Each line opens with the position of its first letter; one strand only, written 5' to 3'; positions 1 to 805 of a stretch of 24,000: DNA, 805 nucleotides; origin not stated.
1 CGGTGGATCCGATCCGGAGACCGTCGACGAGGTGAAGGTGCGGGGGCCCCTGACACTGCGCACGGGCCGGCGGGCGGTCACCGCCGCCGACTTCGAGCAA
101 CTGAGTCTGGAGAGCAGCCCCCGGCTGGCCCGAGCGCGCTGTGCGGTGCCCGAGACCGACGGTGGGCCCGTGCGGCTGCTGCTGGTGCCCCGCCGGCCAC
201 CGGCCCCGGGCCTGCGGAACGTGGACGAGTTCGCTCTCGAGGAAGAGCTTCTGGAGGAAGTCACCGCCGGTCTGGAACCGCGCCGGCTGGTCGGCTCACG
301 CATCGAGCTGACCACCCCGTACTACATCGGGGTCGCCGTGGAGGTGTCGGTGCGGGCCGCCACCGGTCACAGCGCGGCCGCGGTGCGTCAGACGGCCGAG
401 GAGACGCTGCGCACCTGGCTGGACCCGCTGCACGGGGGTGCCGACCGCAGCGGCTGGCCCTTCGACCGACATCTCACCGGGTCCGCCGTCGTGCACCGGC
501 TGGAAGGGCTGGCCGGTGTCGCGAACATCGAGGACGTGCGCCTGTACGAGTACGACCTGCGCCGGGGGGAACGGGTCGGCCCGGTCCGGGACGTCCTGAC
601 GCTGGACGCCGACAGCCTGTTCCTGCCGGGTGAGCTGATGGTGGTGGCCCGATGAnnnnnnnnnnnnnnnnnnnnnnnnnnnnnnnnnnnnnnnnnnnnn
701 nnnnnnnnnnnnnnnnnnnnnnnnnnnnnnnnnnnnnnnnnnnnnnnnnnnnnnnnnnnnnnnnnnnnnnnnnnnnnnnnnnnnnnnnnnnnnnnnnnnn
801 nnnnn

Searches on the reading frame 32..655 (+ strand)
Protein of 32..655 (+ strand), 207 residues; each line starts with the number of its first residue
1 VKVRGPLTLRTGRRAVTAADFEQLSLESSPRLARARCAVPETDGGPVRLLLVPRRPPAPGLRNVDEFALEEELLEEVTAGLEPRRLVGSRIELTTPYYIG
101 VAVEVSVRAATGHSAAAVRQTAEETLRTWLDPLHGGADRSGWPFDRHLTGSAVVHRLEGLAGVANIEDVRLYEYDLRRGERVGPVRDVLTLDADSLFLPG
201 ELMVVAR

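Call 6: search_protein_families(library=pfam, proteins=[window:32-655:+], max_evalue=0.01)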
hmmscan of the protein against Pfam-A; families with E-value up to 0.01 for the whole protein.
window:32-655:+ (207 aa): 0 families

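Call 50: search_protein_families(library=pfam, proteins=[window:32-655:+], max_evalue=1)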
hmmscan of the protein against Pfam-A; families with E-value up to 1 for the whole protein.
window:32-655:+ (207 aa): 2 families
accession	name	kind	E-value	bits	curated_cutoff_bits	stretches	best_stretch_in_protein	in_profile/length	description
PF04865.19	Baseplate_J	-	0.02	14.6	21.1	1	70-131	176-238/255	Baseplate J-like protein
PF18603.7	LAL_C2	-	0.58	10.9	29.4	0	153-187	10-44/78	L-amino acid ligase C-terminal domain 2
